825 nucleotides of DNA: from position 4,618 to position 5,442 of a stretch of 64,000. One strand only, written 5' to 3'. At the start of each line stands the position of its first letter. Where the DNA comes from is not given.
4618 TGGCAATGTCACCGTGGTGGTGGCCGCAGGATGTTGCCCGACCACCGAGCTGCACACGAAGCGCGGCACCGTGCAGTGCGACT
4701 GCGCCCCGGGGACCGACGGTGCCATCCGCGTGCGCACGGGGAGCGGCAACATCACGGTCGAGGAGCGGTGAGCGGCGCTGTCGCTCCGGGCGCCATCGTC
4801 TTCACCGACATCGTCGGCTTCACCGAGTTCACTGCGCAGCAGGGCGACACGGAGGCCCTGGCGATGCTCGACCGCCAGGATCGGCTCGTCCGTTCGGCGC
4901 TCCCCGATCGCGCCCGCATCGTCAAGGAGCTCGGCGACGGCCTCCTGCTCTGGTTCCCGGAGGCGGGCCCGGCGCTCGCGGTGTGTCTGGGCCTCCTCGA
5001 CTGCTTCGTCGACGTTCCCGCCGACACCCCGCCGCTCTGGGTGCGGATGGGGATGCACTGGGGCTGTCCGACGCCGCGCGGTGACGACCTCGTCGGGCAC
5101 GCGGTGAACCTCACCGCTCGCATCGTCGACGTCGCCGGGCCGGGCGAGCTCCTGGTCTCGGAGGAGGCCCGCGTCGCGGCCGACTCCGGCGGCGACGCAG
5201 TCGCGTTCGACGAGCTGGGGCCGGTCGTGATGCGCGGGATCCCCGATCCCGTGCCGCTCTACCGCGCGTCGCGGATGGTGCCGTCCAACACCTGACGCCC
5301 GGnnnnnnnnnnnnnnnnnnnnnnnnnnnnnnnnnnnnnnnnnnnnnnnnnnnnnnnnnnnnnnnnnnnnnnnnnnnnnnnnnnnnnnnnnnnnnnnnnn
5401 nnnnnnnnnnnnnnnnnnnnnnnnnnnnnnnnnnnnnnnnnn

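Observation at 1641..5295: SOS-box-fronted imuA'-imuB unit runs directly into a DUF4097 beta-helix protein and a minimal adenylate cyclase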

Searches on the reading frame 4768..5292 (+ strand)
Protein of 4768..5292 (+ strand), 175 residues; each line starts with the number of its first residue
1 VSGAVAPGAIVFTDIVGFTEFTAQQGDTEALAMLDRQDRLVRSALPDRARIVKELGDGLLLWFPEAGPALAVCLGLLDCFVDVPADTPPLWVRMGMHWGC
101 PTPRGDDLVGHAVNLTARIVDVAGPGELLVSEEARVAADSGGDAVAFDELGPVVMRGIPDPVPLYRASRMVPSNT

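Call 3: search_protein_families(library=pfam, proteins=[window:4768-5292:+], max_evalue=0.01)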
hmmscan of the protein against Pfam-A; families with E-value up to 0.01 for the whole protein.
window:4768-5292:+ (175 aa): 1 family
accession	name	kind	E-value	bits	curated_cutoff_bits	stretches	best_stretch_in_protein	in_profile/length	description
PF00211.25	Guanylate_cyc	-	2.4e-07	31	21.9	1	9-157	10-172/183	Adenylate and Guanylate cyclase catalytic domain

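Call 4: search_protein_families(library=ncbifam, proteins=[window:4768-5292:+], max_evalue=0.01)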
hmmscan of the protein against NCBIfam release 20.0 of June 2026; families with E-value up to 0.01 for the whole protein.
window:4768-5292:+ (175 aa): 1 family
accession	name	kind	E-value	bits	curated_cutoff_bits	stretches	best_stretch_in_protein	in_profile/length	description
NF058673.1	LipAdnlyCyLipJMY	equivalog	5.7e-20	71.4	800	1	9-165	297-447/449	bifunctional lipase/adenylate cyclase LipJ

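Call 8: find_encoding_contigs(protein=window:4768-5292:+, flank=10000, max_places=10)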
Protein window:4768-5292:+ (175 aa): no gene with exactly this product is on record in the collection.

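Call 9: find_homologous_proteins(query=window:4768-5292:+)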
Query window:4768-5292:+ (175 aa): 1771 proteins with E <= 0.001 among 2153 candidates; the best 120 are listed.
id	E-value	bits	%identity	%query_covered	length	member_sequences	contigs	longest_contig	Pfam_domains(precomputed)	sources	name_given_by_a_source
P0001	5.0e-111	387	100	100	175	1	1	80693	PF00211.26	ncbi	ncbi:MAG: adenylate/guanylate cyclase domain-containing protein [Acidimicrobiia bacterium]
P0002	8.3e-95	334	87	99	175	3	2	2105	PF00211.26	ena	-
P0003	1.7e-89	317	86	98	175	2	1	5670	PF00211.26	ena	-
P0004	2.2e-86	306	87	93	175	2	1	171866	PF00211.26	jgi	-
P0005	4.4e-85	302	82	97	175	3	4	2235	PF00211.26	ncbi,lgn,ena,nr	ncbi:MAG TPA: adenylate/guanylate cyclase domain-containing protein [Acidimicrobiia bacterium]|nr:ad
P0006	1.6e-70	255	74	93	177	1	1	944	PF00211.26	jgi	-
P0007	2.0e-70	254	74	93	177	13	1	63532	PF00211.26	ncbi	ncbi:MAG TPA: adenylate/guanylate cyclase domain-containing protein [Acidimicrobiia bacterium]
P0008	8.8e-70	252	72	93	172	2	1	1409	PF00211.26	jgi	jgi:adenylate cyclase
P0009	2.6e-69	251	74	93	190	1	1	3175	PF00211.26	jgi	jgi:adenylate cyclase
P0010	6.6e-69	250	73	93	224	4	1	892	PF00211.26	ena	-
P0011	7.7e-69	249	72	92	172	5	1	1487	PF00211.26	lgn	-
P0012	9.6e-69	249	73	94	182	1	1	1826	PF00211.26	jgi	jgi:adenylate cyclase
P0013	1.8e-68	248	72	93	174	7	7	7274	PF00211.26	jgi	jgi:adenylate cyclase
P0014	1.8e-68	248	72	94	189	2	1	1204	PF00211.26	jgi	jgi:adenylate cyclase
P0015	2.5e-68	248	69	99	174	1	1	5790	PF00211.26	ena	-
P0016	2.7e-68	248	69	96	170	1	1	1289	PF00211.26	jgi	jgi:adenylate cyclase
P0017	4.3e-68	247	73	93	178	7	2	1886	PF00211.26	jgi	jgi:class 3 adenylate cyclase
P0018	4.4e-68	247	73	91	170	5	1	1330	PF00211.26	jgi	-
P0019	4.6e-68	247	72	93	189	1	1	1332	PF00211.26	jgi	jgi:adenylate cyclase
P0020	7.9e-68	246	72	93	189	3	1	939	PF00211.26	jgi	jgi:adenylate cyclase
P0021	1.6e-67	245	68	94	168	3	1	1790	PF00211.26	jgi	jgi:adenylate cyclase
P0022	1.9e-67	245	71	92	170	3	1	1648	PF00211.26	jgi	jgi:adenylate cyclase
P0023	3.3e-67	244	71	94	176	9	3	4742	PF00211.26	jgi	jgi:adenylate cyclase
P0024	4.1e-67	244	71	95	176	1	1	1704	PF00211.26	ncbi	-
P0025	4.2e-67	244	72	93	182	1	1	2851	PF00211.26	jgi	jgi:adenylate cyclase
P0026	4.6e-67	244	65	97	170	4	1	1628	PF00211.26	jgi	-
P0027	6.9e-67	243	70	93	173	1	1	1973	PF00211.26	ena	-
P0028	8.0e-67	243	70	92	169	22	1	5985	PF00211.26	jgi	jgi:adenylate cyclase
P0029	1.1e-66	242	68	90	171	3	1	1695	PF00211.26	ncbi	-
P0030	1.3e-66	242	70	92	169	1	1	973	PF00211.26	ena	-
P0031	1.3e-66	242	70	92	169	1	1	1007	PF00211.26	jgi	-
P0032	1.4e-66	242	69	93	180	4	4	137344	PF00211.26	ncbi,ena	-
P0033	1.7e-66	242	70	92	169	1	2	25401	PF00211.26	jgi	jgi:adenylate cyclase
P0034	2.4e-66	241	70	92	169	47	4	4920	PF00211.26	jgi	jgi:adenylate cyclase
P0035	2.4e-66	241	69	92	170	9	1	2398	PF00211.26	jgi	jgi:adenylate cyclase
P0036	2.4e-66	241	67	96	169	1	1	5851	PF00211.26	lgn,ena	-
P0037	2.5e-66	241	70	91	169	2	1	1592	PF00211.26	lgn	-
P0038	2.6e-66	241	69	92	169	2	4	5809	PF00211.26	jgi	jgi:adenylate cyclase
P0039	3.2e-66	241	68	92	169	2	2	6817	PF00211.26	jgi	jgi:adenylate cyclase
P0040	4.8e-66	240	67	94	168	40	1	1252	PF00211.26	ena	-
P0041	5.3e-66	240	70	97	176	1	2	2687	PF00211.26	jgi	jgi:adenylate cyclase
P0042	6.2e-66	240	70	92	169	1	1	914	PF00211.26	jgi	jgi:adenylate cyclase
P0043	6.4e-66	240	67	96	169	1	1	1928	PF00211.26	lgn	-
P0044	9.1e-66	239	67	93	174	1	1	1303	PF00211.26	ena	-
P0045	9.6e-66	239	68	96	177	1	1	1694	PF00211.26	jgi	jgi:adenylate cyclase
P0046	1.2e-65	239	66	97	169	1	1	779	PF00211.26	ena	-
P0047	1.3e-65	239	69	93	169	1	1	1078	PF00211.26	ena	-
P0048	1.3e-65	239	68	92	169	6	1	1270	PF00211.26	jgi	jgi:adenylate cyclase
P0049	1.5e-65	239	68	92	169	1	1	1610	PF00211.26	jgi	jgi:adenylate cyclase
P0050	1.6e-65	239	68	92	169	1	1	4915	PF00211.26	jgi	jgi:adenylate cyclase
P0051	1.7e-65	238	67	92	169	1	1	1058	PF00211.26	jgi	-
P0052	2.1e-65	238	69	90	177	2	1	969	PF00211.26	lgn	-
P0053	2.2e-65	238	69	92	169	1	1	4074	PF00211.26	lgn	-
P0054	2.3e-65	238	68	93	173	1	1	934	PF00211.26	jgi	jgi:adenylate cyclase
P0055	2.3e-65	238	67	94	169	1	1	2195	PF00211.26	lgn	-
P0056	2.5e-65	238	69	97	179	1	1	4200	PF00211.26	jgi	jgi:adenylate cyclase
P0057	2.8e-65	238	66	94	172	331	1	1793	PF00211.26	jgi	jgi:adenylate cyclase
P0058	2.8e-65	238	66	97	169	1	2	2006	PF00211.26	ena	-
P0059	3.8e-65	237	67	93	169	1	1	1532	PF00211.26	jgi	jgi:adenylate cyclase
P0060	4.4e-65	237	66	96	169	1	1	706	PF00211.26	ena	-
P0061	5.2e-65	237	69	93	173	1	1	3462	PF00211.26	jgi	jgi:adenylate cyclase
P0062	5.8e-65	237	66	94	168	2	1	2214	PF00211.26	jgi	jgi:adenylate cyclase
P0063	6.4e-65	237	67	97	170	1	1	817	PF00211.26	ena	-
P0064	1.0e-64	236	65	95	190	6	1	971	PF00211.26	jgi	jgi:class 3 adenylate cyclase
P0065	1.1e-64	236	64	100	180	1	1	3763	PF00211.26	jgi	jgi:adenylate cyclase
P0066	1.4e-64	235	70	91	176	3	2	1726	PF00211.26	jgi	jgi:adenylate cyclase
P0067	1.6e-64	235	70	94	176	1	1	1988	PF00211.26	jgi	jgi:adenylate cyclase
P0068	1.6e-64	235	69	93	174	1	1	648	PF00211.26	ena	-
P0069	1.9e-64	235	69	93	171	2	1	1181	PF00211.26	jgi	-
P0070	1.9e-64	235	65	94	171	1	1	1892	PF00211.26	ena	-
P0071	2.3e-64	235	66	97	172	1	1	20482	PF00211.26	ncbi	ncbi:MAG TPA: adenylate/guanylate cyclase domain-containing protein [Acidimicrobiia bacterium]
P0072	2.7e-64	235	69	94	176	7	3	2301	PF00211.26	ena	-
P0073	2.9e-64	234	68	91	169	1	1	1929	PF00211.26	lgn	-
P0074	2.9e-64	234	66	92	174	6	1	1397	PF00211.26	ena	-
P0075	3.3e-64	234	66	97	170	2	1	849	PF00211.26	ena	-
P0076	3.5e-64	234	67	93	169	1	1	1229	PF00211.26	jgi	jgi:adenylate cyclase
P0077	3.5e-64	234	67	96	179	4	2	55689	PF00211.26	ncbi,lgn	ncbi:MAG: adenylate/guanylate cyclase domain-containing protein [Acidimicrobiia bacterium]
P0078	4.4e-64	234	65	95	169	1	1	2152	PF00211.26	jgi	jgi:adenylate cyclase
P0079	4.8e-64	234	70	91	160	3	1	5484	PF00211.26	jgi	jgi:adenylate cyclase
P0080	9.1e-64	233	68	91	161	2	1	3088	PF00211.26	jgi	jgi:adenylate cyclase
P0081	1.0e-63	233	67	97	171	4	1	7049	PF00211.26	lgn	-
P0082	1.1e-63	233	69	93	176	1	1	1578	PF00211.26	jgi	jgi:adenylate cyclase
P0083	1.1e-63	233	66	92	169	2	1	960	PF00211.26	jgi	jgi:adenylate cyclase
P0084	1.2e-63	232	65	94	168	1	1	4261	PF00211.26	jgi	jgi:adenylate cyclase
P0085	1.5e-63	232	69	93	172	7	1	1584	PF00211.26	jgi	jgi:adenylate cyclase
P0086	1.7e-63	232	66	92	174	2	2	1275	PF00211.26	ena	-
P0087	2.1e-63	232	66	95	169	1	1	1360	PF00211.26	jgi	jgi:adenylate cyclase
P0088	2.8e-63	231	64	96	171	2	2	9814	PF00211.26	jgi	jgi:adenylate cyclase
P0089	3.8e-63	231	66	92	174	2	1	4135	PF00211.26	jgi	jgi:class 3 adenylate cyclase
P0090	4.5e-63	231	64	94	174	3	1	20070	PF00211.26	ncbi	ncbi:MAG TPA: adenylate/guanylate cyclase domain-containing protein [Acidimicrobiia bacterium]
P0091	4.6e-63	230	65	96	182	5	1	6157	PF00211.26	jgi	jgi:adenylate cyclase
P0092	4.7e-63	230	68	93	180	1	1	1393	PF00211.26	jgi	jgi:adenylate cyclase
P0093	4.8e-63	230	67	93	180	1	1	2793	PF00211.26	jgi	jgi:adenylate cyclase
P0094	4.8e-63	230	66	93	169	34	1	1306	PF00211.26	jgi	-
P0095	5.7e-63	230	67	92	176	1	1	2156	PF00211.26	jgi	jgi:class 3 adenylate cyclase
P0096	5.8e-63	230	66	92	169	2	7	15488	PF00211.26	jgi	jgi:adenylate cyclase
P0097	7.1e-63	230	66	93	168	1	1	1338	PF00211.26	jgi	jgi:adenylate cyclase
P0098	8.0e-63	230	69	94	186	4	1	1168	PF00211.26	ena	-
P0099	8.5e-63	230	64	97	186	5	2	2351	PF00211.26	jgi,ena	-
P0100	1.1e-62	229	66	92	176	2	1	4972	PF00211.26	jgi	jgi:class 3 adenylate cyclase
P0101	1.1e-62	229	68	94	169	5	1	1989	PF00211.26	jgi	-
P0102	1.1e-62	229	67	94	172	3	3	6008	PF00211.26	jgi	-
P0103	1.3e-62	229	67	93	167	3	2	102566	PF00211.26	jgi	jgi:adenylate cyclase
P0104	1.7e-62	229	64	96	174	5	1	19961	PF00211.26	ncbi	-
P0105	1.9e-62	229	65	94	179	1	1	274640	PF00211.26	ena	-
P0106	1.9e-62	228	67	93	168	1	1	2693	PF00211.26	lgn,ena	-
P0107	2.3e-62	228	63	94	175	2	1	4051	PF00211.26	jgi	-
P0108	2.9e-62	228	64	97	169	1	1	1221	PF00211.26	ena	-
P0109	3.4e-62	228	65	93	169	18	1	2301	PF00211.26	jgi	jgi:adenylate cyclase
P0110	3.9e-62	227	68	93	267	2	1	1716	PF00211.26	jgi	jgi:class 3 adenylate cyclase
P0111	4.0e-62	227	64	96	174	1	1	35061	PF00211.26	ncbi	-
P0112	5.5e-62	227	67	96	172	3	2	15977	PF00211.26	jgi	jgi:adenylate cyclase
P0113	6.8e-62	227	67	91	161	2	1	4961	PF00211.26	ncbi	-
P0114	8.4e-62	226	67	93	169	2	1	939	PF00211.26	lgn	-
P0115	9.9e-62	226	65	92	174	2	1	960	PF00211.26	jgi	jgi:class 3 adenylate cyclase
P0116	1.0e-61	226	67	93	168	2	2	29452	PF00211.26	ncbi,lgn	ncbi:MAG: adenylate/guanylate cyclase domain-containing protein [Acidimicrobiia bacterium]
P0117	1.2e-61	226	65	94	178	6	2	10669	PF00211.26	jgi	jgi:adenylate cyclase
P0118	1.2e-61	226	67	92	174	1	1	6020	PF00211.26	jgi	jgi:adenylate cyclase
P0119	1.3e-61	226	64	97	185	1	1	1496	PF00211.26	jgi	jgi:class 3 adenylate cyclase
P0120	1.3e-61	226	66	93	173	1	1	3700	PF00211.26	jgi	jgi:adenylate cyclase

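Call 10: find_encoding_contigs(protein=P0004, flank=8000, max_places=3)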
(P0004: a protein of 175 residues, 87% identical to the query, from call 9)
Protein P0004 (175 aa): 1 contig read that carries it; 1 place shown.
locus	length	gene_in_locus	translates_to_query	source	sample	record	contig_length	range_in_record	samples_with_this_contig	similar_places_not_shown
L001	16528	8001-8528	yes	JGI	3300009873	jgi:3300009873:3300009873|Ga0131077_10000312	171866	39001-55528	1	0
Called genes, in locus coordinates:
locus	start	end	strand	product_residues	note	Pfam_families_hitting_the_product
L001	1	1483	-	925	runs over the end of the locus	PF01074:Glyco_hydro_38N, PF09261:Alpha-mann_mid, PF07748:Glyco_hydro_38C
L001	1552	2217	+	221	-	PF12710:HAD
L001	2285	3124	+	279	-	PF21863:HTH_67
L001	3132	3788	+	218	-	PF01351:RNase_HII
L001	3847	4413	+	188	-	PF11716:MDMPI_N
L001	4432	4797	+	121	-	-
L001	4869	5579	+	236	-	PF27531:MT3502_N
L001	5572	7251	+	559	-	PF00817:IMS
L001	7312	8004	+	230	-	-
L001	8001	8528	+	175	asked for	PF00211:Guanylate_cyc (weak)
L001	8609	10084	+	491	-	PF20091:Abhydrolase_10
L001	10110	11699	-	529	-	PF00005:ABC_tran, PF02463:SMC_N (faint), PF13191:AAA_16 (faint), PF13401:AAA_22 (faint), PF13604:AAA_30 (faint), PF13304:AAA_21 (weak), PF12848:ABC_tran_Xtn, PF00005:ABC_tran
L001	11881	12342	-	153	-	PF11578:DUF3237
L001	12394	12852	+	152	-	PF00578:AhpC-TSA, PF08534:Redoxin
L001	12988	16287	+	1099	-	PF02811:PHP, PF07733:DNA_pol3_alpha, PF17657:DNA_pol3_finger, PF14579:HHH_6, PF01336:tRNA_anti-codon (weak)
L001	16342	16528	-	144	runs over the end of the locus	PF00903:Glyoxalase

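Call 11: find_encoding_contigs(protein=P0007, flank=8000, max_places=3)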
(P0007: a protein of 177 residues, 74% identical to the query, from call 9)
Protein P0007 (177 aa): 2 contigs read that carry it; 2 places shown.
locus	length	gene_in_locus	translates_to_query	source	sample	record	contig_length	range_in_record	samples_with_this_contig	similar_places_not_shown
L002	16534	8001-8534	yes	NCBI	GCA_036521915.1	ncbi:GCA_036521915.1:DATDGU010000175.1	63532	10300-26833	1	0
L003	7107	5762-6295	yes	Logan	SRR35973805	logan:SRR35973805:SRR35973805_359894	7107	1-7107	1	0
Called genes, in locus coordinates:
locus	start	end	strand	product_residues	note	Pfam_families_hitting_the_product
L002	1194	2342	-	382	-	PF01266:DAO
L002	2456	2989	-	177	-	PF01476:LysM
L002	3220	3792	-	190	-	PF09851:SHOCT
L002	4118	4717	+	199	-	PF00583:Acetyltransf_1, PF13508:Acetyltransf_7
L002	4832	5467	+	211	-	PF11716:MDMPI_N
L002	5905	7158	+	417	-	PF00270:DEAD, PF04851:ResIII (weak), PF00271:Helicase_C, PF00313:CSD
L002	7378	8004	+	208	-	PF13349:DUF4097 (weak)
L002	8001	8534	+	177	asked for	PF00211:Guanylate_cyc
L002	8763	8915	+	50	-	-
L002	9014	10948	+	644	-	PF00743:FMO-like, PF01266:DAO (faint), PF01593:Amino_oxidase (faint), PF07992:Pyr_redox_2 (weak), PF13450:NAD_binding_8, PF13738:Pyr_redox_3, PF13434:Lys_Orn_oxgnase (weak)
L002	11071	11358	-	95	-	PF07110:EthD (faint)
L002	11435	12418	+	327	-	PF01734:Patatin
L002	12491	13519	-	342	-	PF08240:ADH_N, PF00107:ADH_zinc_N, PF13602:ADH_zinc_N_2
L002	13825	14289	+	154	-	PF01202:SKI, PF13671:AAA_33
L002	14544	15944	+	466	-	PF01266:DAO (faint), PF07992:Pyr_redox_2, PF13450:NAD_binding_8 (faint), PF00070:Pyr_redox (weak)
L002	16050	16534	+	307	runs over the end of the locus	PF01263:Aldose_epim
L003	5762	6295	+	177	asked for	PF00211:Guanylate_cyc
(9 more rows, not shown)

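Call 12: find_encoding_contigs(protein=P0032, flank=8000, max_places=4)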
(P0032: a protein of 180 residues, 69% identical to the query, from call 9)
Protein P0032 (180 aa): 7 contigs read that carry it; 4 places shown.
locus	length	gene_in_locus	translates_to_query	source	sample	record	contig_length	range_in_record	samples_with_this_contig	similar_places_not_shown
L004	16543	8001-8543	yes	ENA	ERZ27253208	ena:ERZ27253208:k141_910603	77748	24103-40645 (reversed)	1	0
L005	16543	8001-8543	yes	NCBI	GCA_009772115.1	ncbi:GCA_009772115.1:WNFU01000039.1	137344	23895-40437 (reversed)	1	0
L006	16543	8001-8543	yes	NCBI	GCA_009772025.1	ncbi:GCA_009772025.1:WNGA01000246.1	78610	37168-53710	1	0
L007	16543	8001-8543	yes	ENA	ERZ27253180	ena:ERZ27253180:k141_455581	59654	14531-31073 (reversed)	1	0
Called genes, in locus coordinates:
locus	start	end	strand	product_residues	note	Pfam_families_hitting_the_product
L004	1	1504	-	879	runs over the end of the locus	PF00989:PAS, PF08447:PAS_3, PF08448:PAS_4, PF13426:PAS_9, PF00989:PAS, PF08448:PAS_4, PF13188:PAS_8, PF13426:PAS_9, +4 more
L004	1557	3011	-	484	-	PF18313:TLP1_add_C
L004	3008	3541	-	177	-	-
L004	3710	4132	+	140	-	-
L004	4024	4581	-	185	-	-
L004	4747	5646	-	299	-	PF02424:ApbE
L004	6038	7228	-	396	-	PF02515:CoA_transf_3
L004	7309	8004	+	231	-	-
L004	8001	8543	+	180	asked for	PF00211:Guanylate_cyc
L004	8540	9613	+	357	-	PF10509:GalKase_gal_bdg, PF00288:GHMP_kinases_N, PF08544:GHMP_kinases_C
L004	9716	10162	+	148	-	PF01047:MarR, PF12802:MarR_2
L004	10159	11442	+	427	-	PF05977:MFS_3, PF07690:MFS_1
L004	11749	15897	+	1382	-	PF00270:DEAD, PF04851:ResIII (weak), PF00271:Helicase_C, PF19306:WHD_Lhr, PF08494:DEAD_assoc, PF23235:WHD_3rd_Lhr, PF23234:WHD_4th_Lhr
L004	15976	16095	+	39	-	-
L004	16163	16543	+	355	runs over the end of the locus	PF00877:NLPC_P60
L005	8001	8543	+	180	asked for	PF00211:Guanylate_cyc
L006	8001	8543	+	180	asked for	PF00211:Guanylate_cyc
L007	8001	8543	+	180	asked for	PF00211:Guanylate_cyc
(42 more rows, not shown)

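Call 15: find_related_loci(query=A1, collection=genome_contigs, flank=7000)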
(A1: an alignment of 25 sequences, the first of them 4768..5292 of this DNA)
Query A1 (175 aa) in genome_contigs; peptide patterns used: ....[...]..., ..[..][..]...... (x = any residue, [..] = any of these).
432 stretches matched a pattern; 220 encode a relative of the query (tblastn E <= 1e-3); the best 80 are kept; 80 distinct loci.
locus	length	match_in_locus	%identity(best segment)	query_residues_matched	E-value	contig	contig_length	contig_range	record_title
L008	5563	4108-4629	86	1-174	4e-90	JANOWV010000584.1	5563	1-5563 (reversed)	MAG: Actinomycetes bacterium isolate VAR_35_metabat_335 VAR_35_k141_1595812, whole genome shotgun sequence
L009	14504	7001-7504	71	7-174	4e-72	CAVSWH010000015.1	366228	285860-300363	MAG: uncultured Actinomycetes bacterium isolate MFD05705.bin.1.76 genome assembly, contig: contig_62590, whole genome sh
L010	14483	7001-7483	70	8-168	3e-70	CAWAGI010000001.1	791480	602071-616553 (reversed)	MAG: uncultured Actinomycetes bacterium isolate MFD04944.bin.2.34 genome assembly, contig: contig_10285, whole genome sh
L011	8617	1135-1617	71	8-168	4e-70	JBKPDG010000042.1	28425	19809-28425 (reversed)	MAG: Actinomycetota bacterium isolate GB_EKS_MAG_00030 GB_EKS_000000227555, whole genome shotgun sequence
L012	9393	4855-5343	69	8-170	9e-70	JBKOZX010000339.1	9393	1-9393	MAG: Actinomycetota bacterium isolate GB_HAYS_MAG_00023 GB_HAYS_000000972021, whole genome shotgun sequence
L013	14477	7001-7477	73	7-165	4e-69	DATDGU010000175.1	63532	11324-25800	MAG TPA_asm: Acidimicrobiia bacterium isolate SMAG_U260 k141_314334, whole genome shotgun sequence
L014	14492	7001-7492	70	6-170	2e-68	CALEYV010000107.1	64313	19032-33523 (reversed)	MAG TPA_asm: uncultured actinobacterium isolate SRR5457059_bin.33_CONCOCT_v1.1_MAG genome assembly, contig: ERZ795073.48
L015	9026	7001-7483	70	8-168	2e-68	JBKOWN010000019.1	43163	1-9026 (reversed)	MAG: Actinomycetota bacterium isolate GM_EKS_MAG_00015 GM_EKS_000000504440, whole genome shotgun sequence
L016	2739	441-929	68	8-170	1e-68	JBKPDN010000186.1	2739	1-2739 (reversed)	MAG: Actinomycetota bacterium isolate GB_EKS_MAG_00023 GB_EKS_000001661955, whole genome shotgun sequence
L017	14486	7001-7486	67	8-169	1e-67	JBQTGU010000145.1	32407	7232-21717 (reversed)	MAG: Actinomycetota bacterium isolate SAR216 c_000000121589, whole genome shotgun sequence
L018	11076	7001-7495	66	5-169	1e-67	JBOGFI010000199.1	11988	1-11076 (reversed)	MAG: Acidimicrobiia bacterium isolate M3-S_metawrap_bin.36 k127_2463933, whole genome shotgun sequence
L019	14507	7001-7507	66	1-169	5e-67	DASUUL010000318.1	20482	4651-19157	MAG TPA_asm: Acidimicrobiia bacterium isolate SMAG_U1788 k141_103126, whole genome shotgun sequence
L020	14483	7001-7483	66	8-168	2e-66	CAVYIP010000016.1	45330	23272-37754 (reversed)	MAG: uncultured Actinomycetes bacterium isolate MFD05088.bin.2.106 genome assembly, contig: contig_5683, whole genome sh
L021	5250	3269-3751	67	8-168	1e-66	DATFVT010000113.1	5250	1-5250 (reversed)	MAG TPA_asm: Acidimicrobiia bacterium isolate SMAG_U9471 k141_4330650, whole genome shotgun sequence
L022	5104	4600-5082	66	8-168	2e-66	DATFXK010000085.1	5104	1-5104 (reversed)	MAG TPA_asm: Acidimicrobiia bacterium isolate SMAG_U9515 k141_8463226, whole genome shotgun sequence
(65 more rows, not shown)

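Call 24: search_protein_families(library=pfam, alignment_id=A2, max_evalue=0.00001)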
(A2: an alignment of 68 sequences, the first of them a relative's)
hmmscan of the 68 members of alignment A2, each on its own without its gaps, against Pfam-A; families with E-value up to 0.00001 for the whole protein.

A. member 1, L002:5779-7155:+ (459 aa): 4 families
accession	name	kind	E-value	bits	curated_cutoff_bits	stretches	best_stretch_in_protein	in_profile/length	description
PF00270.35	DEAD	-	6.1e-47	159.9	26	1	28-192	2-165/167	DEAD/DEAH box helicase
PF00271.37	Helicase_C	-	2.7e-30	105.3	23.5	1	235-335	8-110/110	Helicase conserved C-terminal domain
PF00313.28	CSD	-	4.3e-19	68.6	27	1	395-456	2-64/66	'Cold-shock' DNA-binding domain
PF04851.21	ResIII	-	6.3e-07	29.9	22.5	1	42-188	25-163/164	Type III restriction enzyme, res subunit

B. families by the number of members that match (of 68 scanned): 41 families (the first 25 are shown)
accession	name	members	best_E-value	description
PF00144.29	Beta-lactamase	19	9.4e-71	Beta-lactamase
PF13538.12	UvrD_C_2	13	8e-10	UvrD-like helicase C-terminal domain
PF00580.27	UvrD-helicase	11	5.7e-12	UvrD/REP helicase N-terminal domain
PF13245.12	AAA_19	11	5e-09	AAA domain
PF01443.25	Viral_helicase1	7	1.3e-06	Viral superfamily 1 RNA helicase core domain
PF04055.27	Radical_SAM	4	4e-16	Radical SAM superfamily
PF03061.28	4HBT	4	1.2e-11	Thioesterase superfamily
PF14539.12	DUF4442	3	8e-10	Domain of unknown function (DUF4442)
PF02562.22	PhoH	3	5.6e-06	PhoH-like protein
PF05681.19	Fumerase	2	3.3e-103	Fumarate hydratase (Fumerase)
PF00378.25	ECH_1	2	1.8e-53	Enoyl-CoA hydratase/isomerase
PF16113.10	ECH_2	2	5e-31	Enoyl-CoA hydratase/isomerase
PF00817.25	IMS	2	7.2e-13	impB/mucB/samB family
PF00440.29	TetR_N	2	4.4e-07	Bacterial regulatory proteins, tetR family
PF02515.22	CoA_transf_3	1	1.5e-96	CoA-transferase family III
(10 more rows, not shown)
